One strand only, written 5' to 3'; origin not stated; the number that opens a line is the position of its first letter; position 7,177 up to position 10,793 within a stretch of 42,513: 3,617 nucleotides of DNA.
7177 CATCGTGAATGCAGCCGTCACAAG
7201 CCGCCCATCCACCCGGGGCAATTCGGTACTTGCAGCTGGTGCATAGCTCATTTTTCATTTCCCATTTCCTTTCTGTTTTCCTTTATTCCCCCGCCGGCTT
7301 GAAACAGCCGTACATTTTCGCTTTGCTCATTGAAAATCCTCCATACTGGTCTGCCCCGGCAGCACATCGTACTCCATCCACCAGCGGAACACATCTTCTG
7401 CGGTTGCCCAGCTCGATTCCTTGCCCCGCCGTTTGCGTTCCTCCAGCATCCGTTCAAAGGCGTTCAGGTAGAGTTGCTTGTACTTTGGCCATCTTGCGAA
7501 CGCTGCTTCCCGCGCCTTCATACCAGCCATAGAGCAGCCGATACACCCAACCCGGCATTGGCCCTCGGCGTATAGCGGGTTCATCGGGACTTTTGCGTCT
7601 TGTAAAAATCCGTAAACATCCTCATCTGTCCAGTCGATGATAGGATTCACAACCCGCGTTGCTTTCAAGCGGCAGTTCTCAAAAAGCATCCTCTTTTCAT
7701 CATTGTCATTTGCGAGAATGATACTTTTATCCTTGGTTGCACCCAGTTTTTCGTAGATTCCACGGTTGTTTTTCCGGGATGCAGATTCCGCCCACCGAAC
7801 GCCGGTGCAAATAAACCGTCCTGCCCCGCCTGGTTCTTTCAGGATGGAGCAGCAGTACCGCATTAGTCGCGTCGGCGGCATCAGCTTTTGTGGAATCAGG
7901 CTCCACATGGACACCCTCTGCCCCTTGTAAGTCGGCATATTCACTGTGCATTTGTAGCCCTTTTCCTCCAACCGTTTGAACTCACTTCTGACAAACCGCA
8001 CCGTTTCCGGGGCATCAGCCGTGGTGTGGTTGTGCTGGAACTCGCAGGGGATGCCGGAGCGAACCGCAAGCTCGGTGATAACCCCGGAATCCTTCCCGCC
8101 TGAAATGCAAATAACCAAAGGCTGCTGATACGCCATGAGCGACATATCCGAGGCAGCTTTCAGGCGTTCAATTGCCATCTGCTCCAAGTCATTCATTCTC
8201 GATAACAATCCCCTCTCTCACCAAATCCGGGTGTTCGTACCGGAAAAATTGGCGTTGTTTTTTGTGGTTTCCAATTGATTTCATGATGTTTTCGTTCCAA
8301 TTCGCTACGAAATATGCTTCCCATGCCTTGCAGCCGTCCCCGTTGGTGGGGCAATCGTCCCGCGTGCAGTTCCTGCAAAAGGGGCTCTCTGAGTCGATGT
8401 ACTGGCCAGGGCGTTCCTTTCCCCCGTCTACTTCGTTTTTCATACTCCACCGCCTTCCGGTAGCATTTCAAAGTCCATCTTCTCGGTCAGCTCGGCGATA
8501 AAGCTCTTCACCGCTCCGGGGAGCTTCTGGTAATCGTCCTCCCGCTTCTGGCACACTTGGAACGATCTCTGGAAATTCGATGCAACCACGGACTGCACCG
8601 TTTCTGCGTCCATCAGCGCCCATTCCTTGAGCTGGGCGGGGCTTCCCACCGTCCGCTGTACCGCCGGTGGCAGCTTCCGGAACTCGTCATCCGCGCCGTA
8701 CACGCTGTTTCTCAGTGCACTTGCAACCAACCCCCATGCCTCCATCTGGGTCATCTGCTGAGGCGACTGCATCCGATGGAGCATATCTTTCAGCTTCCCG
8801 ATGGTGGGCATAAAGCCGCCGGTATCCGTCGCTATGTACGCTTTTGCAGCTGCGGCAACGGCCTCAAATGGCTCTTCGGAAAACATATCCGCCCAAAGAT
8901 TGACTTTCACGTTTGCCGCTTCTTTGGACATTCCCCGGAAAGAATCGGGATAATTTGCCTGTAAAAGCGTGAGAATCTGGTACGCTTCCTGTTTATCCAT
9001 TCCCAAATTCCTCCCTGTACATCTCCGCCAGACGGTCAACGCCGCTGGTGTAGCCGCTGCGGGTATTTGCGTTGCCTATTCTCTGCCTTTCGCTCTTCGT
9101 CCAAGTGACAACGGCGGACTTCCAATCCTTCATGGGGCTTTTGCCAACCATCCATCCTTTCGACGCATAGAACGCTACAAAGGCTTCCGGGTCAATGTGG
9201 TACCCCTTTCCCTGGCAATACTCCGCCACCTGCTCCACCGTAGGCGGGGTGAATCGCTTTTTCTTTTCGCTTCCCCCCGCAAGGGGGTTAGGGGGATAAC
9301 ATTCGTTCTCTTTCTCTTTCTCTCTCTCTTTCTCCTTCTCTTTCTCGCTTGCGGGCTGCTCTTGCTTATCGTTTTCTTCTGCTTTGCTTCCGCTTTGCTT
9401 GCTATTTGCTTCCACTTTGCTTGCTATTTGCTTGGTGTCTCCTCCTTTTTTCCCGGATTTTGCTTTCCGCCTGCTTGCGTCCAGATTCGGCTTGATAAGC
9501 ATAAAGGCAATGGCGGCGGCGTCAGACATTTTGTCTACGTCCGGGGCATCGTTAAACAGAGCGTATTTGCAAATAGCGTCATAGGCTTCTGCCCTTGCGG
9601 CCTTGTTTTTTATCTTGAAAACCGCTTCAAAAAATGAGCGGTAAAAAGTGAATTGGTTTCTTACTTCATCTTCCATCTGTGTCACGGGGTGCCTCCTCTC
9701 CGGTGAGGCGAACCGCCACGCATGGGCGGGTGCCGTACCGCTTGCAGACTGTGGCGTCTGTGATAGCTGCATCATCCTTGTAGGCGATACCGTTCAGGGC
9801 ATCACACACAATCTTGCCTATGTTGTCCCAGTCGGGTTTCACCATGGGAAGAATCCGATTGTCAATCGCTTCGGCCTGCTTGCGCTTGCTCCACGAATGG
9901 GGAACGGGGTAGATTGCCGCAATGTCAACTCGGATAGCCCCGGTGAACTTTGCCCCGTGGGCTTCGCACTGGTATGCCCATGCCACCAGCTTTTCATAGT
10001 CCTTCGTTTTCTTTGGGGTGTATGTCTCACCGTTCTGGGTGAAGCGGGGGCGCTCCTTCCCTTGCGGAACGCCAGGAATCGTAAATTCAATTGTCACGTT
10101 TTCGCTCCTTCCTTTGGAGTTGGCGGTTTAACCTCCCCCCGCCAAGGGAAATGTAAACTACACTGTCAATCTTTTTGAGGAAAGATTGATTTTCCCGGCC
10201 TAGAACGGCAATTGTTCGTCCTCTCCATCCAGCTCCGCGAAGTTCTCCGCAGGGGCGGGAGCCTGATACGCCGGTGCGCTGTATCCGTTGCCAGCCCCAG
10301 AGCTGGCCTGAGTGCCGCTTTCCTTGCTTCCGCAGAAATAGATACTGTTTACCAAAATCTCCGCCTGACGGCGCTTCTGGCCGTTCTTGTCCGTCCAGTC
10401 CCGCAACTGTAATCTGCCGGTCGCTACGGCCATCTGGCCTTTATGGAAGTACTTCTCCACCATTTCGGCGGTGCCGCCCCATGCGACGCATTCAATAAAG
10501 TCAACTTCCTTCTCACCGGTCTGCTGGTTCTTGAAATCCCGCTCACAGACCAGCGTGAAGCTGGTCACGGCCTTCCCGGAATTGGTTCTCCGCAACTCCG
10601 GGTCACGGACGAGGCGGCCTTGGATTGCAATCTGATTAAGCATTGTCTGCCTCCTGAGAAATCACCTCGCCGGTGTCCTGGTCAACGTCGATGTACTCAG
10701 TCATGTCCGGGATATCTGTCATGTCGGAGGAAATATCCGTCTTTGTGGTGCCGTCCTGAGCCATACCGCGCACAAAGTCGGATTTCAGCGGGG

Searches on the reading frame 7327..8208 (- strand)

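Call 17: search_protein_families(library=pfam, max_evalue=0.01, proteins=[window:7327-8208:-])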
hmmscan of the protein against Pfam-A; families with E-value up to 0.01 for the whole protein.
window:7327-8208:- (293 aa): 1 family
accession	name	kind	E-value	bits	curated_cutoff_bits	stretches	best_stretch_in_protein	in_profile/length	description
PF01507.26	PAPS_reduct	-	8.5e-19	68.7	22.5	1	31-226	2-173/175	Phosphoadenosine phosphosulfate reductase domain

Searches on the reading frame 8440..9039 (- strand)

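Call 17: search_protein_families(library=pfam, max_evalue=0.01, proteins=[window:8440-9039:-])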
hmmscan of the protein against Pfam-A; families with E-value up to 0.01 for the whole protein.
window:8440-9039:- (199 aa): 1 family
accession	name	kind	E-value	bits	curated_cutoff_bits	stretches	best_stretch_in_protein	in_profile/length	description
PF11417.13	Inhibitor_G39P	-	1.8e-14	54.5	22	1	16-82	2-67/69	Loader and inhibitor of phage G40P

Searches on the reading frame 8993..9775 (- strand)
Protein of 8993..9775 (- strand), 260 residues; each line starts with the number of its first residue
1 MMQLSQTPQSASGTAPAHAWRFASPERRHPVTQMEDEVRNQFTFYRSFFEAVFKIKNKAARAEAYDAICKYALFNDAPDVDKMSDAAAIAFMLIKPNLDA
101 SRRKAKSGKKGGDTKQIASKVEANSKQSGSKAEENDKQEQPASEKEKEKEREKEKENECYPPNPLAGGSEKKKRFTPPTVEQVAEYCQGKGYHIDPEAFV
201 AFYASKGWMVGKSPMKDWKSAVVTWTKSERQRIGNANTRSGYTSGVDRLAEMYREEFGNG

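Call 16: search_protein_families(library=pfam, max_evalue=0.01, proteins=[window:8993-9775:-])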
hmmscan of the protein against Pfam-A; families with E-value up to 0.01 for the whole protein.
window:8993-9775:- (260 aa): 1 family
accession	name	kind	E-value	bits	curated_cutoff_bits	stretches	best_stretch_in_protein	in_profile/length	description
PF19808.4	DUF6291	-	1.9e-10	41.2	27.2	1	42-111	2-67/79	Family of unknown function (DUF6291)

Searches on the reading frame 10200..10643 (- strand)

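Call 16: search_protein_families(library=pfam, max_evalue=0.01, proteins=[window:10200-10643:-])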
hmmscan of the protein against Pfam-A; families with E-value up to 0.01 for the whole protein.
window:10200-10643:- (147 aa): 3 families
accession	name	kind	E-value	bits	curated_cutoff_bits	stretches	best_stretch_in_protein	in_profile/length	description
PF00436.31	SSB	-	9.7e-30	103.1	26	1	2-103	1-103/104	Single-strand binding protein family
PF22657.2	SSB_1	-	0.00028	21.4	27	1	3-79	1-76/91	Another single-strand binding protein family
PF01336.31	tRNA_anti-codon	-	0.0094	16.3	27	0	49-101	28-72/75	OB-fold nucleic acid binding domain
